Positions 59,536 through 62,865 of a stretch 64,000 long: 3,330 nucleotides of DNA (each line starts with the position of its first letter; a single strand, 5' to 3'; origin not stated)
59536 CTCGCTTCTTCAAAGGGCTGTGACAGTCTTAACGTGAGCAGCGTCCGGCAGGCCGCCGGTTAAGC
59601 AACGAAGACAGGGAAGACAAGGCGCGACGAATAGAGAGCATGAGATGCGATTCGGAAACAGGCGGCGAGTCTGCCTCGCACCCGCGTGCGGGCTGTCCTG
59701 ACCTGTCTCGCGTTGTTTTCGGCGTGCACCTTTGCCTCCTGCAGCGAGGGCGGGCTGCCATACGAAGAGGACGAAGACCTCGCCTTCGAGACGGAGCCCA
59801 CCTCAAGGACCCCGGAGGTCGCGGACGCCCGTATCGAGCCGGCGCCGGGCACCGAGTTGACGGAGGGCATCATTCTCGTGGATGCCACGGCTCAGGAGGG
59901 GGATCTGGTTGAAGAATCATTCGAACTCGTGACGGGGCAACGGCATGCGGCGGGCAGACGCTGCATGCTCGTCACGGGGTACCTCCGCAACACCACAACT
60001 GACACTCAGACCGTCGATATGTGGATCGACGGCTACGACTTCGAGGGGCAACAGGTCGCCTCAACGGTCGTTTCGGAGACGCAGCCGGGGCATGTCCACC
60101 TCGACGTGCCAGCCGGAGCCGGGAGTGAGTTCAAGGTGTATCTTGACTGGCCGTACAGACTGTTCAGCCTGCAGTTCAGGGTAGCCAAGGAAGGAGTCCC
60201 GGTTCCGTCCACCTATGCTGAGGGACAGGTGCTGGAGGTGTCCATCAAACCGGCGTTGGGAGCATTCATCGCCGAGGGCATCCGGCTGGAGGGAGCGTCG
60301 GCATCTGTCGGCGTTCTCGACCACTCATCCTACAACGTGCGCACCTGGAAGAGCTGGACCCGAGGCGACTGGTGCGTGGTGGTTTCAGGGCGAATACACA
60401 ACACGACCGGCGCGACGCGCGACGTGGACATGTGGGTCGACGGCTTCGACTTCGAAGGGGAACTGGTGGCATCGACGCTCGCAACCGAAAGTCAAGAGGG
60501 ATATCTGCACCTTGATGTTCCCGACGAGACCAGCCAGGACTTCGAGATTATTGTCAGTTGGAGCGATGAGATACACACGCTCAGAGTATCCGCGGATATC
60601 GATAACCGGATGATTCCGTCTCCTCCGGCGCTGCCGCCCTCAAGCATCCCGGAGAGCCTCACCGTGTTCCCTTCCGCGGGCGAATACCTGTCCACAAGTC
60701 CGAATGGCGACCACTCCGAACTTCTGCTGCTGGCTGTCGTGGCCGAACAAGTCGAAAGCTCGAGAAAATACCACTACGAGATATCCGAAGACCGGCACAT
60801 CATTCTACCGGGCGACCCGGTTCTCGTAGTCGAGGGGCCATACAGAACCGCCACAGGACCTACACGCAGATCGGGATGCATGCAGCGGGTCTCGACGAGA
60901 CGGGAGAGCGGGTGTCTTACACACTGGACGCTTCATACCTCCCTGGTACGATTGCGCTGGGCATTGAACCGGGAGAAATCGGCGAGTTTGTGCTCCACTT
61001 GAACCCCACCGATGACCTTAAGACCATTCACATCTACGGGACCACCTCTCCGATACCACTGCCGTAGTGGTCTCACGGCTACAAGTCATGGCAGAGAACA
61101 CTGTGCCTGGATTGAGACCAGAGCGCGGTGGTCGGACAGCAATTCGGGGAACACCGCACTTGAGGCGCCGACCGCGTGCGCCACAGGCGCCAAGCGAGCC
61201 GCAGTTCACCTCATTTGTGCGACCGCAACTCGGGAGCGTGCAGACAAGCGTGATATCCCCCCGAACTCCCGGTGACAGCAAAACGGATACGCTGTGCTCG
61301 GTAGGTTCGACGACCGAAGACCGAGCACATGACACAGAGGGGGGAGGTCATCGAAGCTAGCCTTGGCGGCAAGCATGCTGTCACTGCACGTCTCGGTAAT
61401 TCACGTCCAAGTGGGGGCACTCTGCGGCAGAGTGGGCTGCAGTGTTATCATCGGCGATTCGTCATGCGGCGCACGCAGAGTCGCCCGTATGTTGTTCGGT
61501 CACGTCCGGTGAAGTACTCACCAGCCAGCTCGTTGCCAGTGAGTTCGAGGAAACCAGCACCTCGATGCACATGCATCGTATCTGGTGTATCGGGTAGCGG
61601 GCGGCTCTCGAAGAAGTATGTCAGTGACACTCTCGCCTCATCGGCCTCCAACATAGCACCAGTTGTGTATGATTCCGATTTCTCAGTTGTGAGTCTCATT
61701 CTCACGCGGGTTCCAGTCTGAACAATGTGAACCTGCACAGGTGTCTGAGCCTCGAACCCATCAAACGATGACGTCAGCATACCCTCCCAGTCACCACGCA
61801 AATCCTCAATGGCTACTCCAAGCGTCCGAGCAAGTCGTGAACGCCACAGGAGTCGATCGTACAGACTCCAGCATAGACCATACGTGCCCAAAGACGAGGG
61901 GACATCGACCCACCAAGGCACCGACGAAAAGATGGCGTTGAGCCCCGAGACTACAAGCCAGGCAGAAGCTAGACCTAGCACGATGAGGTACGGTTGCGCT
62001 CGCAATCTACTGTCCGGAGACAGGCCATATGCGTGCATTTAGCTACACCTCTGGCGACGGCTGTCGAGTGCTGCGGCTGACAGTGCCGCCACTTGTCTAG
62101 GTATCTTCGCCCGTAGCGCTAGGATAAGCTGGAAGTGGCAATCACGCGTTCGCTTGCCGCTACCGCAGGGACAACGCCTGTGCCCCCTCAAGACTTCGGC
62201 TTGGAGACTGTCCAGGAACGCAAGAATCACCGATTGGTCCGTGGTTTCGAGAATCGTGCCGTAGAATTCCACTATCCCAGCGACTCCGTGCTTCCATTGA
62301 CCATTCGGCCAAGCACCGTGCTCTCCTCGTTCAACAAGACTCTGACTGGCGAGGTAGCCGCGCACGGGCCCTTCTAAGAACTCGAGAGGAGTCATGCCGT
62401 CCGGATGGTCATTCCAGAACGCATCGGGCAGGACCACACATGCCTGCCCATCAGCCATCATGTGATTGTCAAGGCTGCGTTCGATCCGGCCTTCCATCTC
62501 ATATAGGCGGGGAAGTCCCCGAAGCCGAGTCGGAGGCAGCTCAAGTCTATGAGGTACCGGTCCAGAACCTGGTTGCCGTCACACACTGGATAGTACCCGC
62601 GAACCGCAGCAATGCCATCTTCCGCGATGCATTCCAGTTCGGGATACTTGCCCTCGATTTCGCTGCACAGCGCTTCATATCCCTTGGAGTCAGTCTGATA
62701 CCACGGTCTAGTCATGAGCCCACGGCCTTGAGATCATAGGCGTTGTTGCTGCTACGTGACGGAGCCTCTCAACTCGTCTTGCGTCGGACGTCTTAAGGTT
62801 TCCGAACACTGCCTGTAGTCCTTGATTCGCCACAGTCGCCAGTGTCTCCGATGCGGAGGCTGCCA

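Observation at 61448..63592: CBASS-like anti-phage operon: CD-NTase, E2-like protein, 2TM beta-rich effector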

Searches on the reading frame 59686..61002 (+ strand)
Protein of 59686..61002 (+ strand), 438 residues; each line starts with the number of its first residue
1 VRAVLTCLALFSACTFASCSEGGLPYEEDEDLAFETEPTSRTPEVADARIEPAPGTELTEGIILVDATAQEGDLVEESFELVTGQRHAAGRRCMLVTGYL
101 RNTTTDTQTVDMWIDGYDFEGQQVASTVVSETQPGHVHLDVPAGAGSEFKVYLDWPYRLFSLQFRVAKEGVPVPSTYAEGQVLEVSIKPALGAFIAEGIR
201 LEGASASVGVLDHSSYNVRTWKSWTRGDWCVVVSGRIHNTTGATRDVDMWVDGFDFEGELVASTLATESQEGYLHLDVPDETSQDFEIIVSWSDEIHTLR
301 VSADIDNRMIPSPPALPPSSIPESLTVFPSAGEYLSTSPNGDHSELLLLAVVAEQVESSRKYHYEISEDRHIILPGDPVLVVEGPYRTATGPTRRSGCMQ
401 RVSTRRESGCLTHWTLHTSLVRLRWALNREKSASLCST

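Call 37: search_protein_families(library=pfam, proteins=[window:59686-61002:+], max_evalue=0.001)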
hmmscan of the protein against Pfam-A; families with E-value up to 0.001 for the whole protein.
window:59686-61002:+ (438 aa): 0 families

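Call 48: search_protein_families(library=phrogs, proteins=[window:59686-61002:+], max_evalue=0.01)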
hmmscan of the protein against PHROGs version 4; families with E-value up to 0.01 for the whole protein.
window:59686-61002:+ (438 aa): 1 family
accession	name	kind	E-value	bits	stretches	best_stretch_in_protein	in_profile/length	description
phrog_25510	-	unknown function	0.0051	17.7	1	218-295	25-102/136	-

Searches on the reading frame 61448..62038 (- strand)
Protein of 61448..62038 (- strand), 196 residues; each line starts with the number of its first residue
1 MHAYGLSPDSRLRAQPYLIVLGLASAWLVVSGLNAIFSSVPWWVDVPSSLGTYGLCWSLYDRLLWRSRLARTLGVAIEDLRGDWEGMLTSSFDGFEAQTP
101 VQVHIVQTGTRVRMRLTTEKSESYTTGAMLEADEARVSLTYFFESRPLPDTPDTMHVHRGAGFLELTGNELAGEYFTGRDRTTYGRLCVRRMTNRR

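Call 3: search_protein_families(library=pfam, proteins=[window:61448-62038:-], max_evalue=1)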
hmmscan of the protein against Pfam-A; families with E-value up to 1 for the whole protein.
window:61448-62038:- (196 aa): 3 families
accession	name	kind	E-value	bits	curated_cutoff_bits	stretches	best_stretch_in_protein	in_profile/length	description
PF18153.7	Cap15_CD_rec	-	4e-21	76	31.2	1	77-191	3-122/122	Cap15, cyclic dinucleotide receptor domain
PF23471.1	Cap15_TM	-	0.00099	20.2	28.2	1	20-66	9-59/59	Cap15, TM helices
PF21053.3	BFA1_C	-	0.021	15.2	23.5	1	76-129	6-61/135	Biogenesis factor required for ATP synthase 1, C-terminal domain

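Call 4: search_protein_families(library=padloc, proteins=[window:61448-62038:-], max_evalue=1)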
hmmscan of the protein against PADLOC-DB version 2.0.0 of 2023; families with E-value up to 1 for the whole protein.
window:61448-62038:- (196 aa): 16 families
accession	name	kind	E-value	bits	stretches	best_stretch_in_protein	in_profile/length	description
PDLC00703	Effector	-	1.1e-48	163.5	1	1-192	1-196/204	2TM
PDLC00705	Effector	-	1.5e-36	124.2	1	1-193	1-201/203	2TM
PDLC00702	Effector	-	5.2e-32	108.9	1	13-194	7-198/211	2TM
PDLC00694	Effector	-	5.9e-27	92.5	1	38-193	29-191/208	2TM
PDLC00686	Effector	-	1.3e-21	75.1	1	29-192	31-207/209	2TM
PDLC00708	Effector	-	4.3e-16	57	1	56-182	60-184/191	2TM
PDLC00704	Effector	-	4.1e-14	50.6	1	72-194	72-203/207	2TM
PDLC00697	Effector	-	1.7e-12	45.3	2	102-192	112-205/207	2TM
PDLC00683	Effector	-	2.7e-11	41.5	1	27-191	20-179/185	2TM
PDLC00673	Effector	-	2.9e-10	37.9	1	25-190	20-190/214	2TM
PDLC00674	Effector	-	1.3e-07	29.3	2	95-196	122-232/246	2TM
PDLC00714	Effector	-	1.5e-06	25.9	1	74-194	69-195/200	2TM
PDLC00669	Effector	-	2.9e-06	25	1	57-186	47-191/206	2TM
PDLC00671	Effector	-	3e-05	21.9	1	104-180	122-206/223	2TM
PDLC00682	Effector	-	0.00051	17.8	1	77-180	87-201/218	2TM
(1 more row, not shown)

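Call 6: search_protein_families(library=ncbifam, proteins=[window:61448-62038:-], max_evalue=1)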
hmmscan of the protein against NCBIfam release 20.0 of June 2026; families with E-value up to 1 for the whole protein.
window:61448-62038:- (196 aa): 1 family
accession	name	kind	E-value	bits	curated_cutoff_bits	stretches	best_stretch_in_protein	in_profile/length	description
NF011620.1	PRK15046.1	equivalog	0.23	10.2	310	1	87-122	38-74/334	2-aminoethylphosphonate ABC transporter substrate-binding protein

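Call 13: find_encoding_contigs(protein=window:61448-62038:-, flank=10000, max_places=6)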
Protein window:61448-62038:- (196 aa): no gene with exactly this product is on record in the collection.

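Call 20: search_solved_structures(query=window:61448-62038:-, max_evalue=0.01, show_alignments=1)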
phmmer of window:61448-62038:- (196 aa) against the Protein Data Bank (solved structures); distinct sequences matched with E-value up to 0.01: 1.
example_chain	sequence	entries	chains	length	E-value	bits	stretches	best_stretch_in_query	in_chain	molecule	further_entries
7n34_A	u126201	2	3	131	9e-06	28.7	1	77-192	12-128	Cap15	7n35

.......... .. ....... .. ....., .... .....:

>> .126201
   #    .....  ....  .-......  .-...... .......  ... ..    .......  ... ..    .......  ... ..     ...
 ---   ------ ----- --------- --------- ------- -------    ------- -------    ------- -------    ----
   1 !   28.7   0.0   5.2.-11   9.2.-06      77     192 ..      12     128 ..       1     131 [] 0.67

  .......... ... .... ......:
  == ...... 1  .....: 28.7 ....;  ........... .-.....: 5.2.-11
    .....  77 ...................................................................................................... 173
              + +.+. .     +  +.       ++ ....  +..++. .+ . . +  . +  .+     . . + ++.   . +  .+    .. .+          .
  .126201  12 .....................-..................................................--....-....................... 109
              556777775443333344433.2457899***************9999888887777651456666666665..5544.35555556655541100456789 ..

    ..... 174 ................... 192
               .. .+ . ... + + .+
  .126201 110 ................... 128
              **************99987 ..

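Call 48: search_protein_families(library=phrogs, proteins=[window:61448-62038:-], max_evalue=0.01)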
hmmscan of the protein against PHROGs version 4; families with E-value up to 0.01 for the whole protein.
window:61448-62038:- (196 aa): 1 family
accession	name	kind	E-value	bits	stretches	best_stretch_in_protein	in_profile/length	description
phrog_23442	-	unknown function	6.9e-17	62.8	1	1-191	1-199/201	-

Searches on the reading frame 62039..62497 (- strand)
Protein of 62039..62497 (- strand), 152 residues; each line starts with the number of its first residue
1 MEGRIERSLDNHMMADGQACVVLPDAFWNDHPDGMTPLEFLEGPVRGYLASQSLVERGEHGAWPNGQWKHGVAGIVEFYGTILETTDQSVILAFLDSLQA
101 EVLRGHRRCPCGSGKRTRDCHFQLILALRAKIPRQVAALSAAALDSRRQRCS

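Call 3: search_protein_families(library=pfam, proteins=[window:62039-62497:-], max_evalue=1)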
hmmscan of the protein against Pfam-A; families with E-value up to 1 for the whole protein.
window:62039-62497:- (152 aa): 2 families
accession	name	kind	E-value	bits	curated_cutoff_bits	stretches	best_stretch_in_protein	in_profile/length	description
PF07729.17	FCD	-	0.0037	18.1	24.3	1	65-144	42-123/125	FCD domain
PF02810.21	SEC-C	-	0.02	15.2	20.4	1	109-121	5-17/19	SEC-C motif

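Call 4: search_protein_families(library=padloc, proteins=[window:62039-62497:-], max_evalue=1)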
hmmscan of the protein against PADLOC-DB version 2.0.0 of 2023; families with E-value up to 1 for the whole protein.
window:62039-62497:- (152 aa): 8 families
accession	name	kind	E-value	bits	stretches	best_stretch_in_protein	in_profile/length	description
PDLC00861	E2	-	2.4e-36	123.4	1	2-149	77-222/232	E2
PDLC00865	E2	-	5.8e-32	108.9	1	2-144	71-211/219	E2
PDLC00872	E2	-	1.2e-31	107.9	1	2-141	67-205/216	E2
PDLC00871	E2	-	1.9e-28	97.8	1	2-132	73-199/241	E2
PDLC00833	E1-E2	-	5.9e-21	73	1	4-130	74-199/222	E1-E2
PDLC00870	E2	-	1.6e-18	65.5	1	11-127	81-195/223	E2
PDLC00859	E2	-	2.8e-11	41.4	1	2-131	72-202/221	E2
PDLC00868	E2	-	0.00099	16.7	2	82-120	169-212/259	E2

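Call 6: search_protein_families(library=ncbifam, proteins=[window:62039-62497:-], max_evalue=1)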
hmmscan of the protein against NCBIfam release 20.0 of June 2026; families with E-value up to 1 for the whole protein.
window:62039-62497:- (152 aa): 2 families
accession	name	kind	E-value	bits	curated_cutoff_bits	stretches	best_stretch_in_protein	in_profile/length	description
NF004088.0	PRK05590.1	equivalog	0.084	13.2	140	1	107-121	149-163/166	hypothetical protein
TIGR04084.1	rSAM_AF0577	subfamily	0.19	10.6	225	1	61-116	174-229/347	TIGR04084 family radical SAM/SPASM domain-containing protein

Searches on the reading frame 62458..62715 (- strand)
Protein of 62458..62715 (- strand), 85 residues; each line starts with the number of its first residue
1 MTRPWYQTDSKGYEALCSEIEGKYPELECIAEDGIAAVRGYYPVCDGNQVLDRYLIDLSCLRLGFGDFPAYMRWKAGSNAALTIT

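Call 3: search_protein_families(library=pfam, proteins=[window:62458-62715:-], max_evalue=1)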
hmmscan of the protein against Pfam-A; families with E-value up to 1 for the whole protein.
window:62458-62715:- (85 aa): 0 families

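Call 4: search_protein_families(library=padloc, proteins=[window:62458-62715:-], max_evalue=1)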
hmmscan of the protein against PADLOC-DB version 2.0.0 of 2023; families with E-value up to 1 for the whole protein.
window:62458-62715:- (85 aa): 2 families
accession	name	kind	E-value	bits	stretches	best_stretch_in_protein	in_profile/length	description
PDLC00861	E2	-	0.0064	14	1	16-58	12-60/232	E2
PDLC00865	E2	-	0.019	12.4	1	18-60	13-56/219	E2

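Call 6: search_protein_families(library=ncbifam, proteins=[window:62458-62715:-], max_evalue=1)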
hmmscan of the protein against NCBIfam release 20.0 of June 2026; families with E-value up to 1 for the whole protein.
window:62458-62715:- (85 aa): 0 families
